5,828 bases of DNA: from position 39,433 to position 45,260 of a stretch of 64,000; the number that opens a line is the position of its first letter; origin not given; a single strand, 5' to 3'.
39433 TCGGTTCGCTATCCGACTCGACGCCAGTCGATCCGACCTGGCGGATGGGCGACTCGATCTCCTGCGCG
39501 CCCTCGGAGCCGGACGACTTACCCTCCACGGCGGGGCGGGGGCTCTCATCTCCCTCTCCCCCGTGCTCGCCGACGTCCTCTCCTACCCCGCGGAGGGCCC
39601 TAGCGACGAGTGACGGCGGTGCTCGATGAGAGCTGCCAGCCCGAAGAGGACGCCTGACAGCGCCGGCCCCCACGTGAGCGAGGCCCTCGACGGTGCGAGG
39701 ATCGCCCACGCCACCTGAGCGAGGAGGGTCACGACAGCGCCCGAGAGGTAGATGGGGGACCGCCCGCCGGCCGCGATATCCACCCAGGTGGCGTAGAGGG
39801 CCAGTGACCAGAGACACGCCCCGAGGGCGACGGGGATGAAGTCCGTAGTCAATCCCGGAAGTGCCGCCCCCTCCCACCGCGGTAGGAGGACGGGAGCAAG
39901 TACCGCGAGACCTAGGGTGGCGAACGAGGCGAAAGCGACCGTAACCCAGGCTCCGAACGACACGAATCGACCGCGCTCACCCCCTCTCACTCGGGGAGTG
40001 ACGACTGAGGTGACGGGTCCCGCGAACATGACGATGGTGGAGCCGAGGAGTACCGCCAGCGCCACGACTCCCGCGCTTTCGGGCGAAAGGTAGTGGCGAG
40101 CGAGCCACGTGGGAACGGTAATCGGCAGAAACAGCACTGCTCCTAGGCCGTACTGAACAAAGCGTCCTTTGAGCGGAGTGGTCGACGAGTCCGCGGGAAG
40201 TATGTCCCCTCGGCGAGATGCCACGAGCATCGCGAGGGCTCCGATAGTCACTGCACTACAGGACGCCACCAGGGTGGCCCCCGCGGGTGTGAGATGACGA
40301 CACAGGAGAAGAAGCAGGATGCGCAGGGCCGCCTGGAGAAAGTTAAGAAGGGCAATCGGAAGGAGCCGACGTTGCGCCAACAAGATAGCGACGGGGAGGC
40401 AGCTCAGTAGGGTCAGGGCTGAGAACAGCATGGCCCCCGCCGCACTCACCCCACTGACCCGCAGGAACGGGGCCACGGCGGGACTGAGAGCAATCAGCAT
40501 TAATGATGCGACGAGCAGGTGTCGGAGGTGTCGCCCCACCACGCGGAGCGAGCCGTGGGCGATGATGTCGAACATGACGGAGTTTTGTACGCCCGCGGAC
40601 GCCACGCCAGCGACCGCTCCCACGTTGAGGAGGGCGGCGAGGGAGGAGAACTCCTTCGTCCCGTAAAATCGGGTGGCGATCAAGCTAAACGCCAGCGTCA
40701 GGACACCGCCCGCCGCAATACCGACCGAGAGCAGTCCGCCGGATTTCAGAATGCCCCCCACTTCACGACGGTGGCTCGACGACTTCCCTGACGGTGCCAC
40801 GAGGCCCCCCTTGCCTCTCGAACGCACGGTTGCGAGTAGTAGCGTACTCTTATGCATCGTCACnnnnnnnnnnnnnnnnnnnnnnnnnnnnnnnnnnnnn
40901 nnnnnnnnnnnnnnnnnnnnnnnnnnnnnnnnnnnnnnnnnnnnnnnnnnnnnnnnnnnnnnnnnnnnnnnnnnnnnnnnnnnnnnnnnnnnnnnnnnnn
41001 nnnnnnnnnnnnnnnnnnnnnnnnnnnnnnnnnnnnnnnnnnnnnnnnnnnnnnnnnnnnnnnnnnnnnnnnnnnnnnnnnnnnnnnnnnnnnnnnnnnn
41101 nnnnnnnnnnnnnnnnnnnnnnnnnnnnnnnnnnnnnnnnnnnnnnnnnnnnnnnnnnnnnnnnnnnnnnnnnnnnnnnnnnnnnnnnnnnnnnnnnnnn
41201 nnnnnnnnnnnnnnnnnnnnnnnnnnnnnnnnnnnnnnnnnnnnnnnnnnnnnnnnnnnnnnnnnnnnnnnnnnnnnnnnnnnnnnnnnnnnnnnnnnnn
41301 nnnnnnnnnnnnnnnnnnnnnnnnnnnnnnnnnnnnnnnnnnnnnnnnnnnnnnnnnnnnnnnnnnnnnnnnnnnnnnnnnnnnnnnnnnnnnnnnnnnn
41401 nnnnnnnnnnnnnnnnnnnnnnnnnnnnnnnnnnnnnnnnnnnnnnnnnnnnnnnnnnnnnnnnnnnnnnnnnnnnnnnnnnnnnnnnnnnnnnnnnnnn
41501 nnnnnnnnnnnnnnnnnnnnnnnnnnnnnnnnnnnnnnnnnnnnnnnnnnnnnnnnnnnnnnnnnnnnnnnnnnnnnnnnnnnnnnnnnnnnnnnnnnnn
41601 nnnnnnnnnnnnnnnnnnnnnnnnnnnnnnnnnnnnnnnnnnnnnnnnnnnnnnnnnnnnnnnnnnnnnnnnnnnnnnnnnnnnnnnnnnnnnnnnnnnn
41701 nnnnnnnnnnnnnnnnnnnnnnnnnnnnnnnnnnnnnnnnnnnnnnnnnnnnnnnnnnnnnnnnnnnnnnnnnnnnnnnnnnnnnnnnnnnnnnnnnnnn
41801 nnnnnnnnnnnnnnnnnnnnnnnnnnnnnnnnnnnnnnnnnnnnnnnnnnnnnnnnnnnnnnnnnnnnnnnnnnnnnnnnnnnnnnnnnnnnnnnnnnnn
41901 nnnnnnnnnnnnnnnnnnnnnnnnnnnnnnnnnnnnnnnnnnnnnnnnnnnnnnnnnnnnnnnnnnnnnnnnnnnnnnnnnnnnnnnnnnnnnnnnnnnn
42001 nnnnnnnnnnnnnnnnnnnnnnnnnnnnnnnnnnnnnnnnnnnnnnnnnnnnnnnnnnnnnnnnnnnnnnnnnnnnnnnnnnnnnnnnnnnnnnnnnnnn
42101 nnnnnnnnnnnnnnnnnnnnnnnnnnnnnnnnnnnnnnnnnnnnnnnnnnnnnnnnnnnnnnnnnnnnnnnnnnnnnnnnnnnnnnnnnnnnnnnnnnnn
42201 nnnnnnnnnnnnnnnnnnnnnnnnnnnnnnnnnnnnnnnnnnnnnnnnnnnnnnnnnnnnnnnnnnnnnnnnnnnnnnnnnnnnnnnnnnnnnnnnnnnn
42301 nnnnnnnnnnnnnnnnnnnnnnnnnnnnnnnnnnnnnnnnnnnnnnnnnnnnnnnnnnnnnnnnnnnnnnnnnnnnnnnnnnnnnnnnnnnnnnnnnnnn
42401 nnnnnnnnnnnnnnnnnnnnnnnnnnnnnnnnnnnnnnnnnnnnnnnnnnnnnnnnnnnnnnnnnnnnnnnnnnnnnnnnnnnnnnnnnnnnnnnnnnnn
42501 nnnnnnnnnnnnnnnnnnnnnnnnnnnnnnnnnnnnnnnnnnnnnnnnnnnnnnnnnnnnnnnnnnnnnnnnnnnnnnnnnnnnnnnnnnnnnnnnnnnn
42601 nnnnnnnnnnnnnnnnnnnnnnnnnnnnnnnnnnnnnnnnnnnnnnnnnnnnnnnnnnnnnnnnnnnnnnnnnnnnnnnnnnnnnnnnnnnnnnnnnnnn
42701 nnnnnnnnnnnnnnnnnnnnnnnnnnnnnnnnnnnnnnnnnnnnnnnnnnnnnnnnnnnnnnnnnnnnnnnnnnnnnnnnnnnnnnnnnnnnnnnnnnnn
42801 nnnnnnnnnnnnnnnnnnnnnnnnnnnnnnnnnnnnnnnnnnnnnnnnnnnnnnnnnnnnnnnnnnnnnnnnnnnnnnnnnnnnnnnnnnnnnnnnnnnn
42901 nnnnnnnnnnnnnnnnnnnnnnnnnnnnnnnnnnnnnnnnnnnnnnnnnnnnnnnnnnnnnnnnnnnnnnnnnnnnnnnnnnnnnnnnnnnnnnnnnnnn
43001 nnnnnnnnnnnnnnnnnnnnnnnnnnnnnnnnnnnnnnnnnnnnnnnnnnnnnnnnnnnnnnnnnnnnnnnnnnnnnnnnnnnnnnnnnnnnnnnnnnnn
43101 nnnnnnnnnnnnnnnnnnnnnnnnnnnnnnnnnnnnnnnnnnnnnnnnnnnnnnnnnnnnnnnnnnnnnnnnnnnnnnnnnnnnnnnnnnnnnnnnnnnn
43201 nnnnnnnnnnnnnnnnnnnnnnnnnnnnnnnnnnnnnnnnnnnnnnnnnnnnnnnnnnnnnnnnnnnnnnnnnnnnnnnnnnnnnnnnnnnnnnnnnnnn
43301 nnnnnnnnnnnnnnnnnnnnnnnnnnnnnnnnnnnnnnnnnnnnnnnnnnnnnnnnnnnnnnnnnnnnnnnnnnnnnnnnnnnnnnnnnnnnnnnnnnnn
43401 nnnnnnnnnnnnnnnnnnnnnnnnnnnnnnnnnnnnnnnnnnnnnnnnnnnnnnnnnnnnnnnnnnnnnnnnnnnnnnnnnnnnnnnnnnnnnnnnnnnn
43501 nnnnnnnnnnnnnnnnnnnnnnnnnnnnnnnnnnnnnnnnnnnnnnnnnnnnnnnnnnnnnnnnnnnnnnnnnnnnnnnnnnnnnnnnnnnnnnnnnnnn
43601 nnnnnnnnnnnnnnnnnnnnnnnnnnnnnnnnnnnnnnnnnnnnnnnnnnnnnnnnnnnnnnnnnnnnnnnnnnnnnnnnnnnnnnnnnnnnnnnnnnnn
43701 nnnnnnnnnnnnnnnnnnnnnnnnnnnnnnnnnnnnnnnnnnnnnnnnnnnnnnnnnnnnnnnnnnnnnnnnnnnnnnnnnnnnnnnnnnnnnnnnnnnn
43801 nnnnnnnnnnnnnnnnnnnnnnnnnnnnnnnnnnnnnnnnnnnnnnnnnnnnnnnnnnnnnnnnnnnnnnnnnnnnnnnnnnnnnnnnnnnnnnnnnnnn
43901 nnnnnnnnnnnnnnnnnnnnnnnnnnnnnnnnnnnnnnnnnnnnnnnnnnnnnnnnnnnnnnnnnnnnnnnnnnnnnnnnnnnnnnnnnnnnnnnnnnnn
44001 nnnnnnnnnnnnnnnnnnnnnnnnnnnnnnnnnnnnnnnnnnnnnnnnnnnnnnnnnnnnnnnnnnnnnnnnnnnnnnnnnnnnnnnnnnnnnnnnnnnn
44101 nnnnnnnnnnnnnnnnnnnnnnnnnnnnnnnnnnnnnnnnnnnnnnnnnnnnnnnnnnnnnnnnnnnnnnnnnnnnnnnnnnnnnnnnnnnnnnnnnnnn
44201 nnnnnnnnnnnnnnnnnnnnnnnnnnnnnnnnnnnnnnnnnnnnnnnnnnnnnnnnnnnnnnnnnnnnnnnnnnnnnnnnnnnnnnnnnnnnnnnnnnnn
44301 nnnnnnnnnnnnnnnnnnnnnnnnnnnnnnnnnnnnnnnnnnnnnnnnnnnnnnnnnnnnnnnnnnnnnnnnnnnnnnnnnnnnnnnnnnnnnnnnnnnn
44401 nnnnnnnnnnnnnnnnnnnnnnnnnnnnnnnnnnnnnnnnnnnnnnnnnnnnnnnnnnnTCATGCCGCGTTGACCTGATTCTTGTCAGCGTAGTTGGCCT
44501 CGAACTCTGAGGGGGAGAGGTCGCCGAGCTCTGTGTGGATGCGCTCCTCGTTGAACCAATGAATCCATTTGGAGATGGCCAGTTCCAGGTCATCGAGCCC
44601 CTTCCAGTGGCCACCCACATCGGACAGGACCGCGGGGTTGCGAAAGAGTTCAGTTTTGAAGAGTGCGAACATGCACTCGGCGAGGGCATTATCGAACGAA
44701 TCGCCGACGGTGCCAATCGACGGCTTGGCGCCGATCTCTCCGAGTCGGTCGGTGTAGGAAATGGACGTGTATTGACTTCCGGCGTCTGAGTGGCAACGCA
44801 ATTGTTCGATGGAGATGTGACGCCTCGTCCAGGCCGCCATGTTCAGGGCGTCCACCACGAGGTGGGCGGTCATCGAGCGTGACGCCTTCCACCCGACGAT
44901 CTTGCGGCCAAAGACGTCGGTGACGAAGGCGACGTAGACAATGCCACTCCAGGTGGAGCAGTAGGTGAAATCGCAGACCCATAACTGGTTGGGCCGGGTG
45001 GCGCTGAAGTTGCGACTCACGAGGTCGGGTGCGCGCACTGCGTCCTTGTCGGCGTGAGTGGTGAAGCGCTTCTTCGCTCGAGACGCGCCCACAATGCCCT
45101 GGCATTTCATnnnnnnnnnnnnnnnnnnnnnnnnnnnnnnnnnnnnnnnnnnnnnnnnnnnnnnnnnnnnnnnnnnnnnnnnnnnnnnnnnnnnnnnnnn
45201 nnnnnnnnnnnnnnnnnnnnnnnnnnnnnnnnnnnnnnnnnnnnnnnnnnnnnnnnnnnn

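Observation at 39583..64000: Polyprenyl-phosphate-dependent surface glycosylation system with three flippases and three GT-C-like transferases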

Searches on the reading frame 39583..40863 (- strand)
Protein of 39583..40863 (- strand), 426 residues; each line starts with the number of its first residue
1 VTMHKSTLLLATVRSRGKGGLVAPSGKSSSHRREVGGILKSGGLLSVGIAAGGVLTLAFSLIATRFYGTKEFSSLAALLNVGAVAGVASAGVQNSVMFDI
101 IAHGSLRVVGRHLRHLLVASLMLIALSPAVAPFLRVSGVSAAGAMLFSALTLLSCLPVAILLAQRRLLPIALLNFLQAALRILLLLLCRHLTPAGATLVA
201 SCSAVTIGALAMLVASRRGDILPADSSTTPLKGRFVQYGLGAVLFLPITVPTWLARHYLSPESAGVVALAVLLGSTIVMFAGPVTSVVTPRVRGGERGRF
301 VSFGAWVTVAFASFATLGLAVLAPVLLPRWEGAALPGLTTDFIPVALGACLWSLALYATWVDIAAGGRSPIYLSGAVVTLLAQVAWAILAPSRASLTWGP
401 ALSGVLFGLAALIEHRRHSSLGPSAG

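Call 3: search_protein_families(library=pfam, proteins=[window:39583-40863:-], max_evalue=0.01)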
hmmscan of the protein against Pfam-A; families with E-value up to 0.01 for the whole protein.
window:39583-40863:- (426 aa): 0 families

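Call 7: search_protein_families(library=ncbifam, proteins=[window:39583-40863:-], max_evalue=0.01)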
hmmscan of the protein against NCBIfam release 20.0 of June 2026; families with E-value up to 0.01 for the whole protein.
window:39583-40863:- (426 aa): 0 families

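Call 25: search_solved_structures(query=window:39583-40863:-, max_evalue=10)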
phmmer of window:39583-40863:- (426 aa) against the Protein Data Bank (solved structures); distinct sequences matched with E-value up to 10: 1.
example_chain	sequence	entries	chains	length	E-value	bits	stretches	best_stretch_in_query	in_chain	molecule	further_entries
9fhl_Z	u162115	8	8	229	0.72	12.2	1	247-288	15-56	Small ribosomal subunit protein uS3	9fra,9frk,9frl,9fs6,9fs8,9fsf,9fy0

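Call 26: search_protein_families(library=pfam, proteins=[window:39583-40863:-], max_evalue=5)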
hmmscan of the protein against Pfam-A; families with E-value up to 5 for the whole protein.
window:39583-40863:- (426 aa): 0 families

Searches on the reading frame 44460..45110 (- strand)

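Call 3: search_protein_families(library=pfam, proteins=[window:44460-45110:-], max_evalue=0.01)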
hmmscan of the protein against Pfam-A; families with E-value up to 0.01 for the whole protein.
window:44460-45110:- (216 aa): 3 families
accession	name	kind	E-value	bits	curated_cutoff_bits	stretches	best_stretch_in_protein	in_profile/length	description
PF00665.32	rve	-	1.7e-23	83.2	32.6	1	38-137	2-101/102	Integrase core domain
PF13333.12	rve_2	-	8.7e-10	39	22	1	145-205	1-53/56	Integrase core domain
PF13683.12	rve_3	-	1.8e-09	37.6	26.5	1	127-200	2-67/67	Integrase core domain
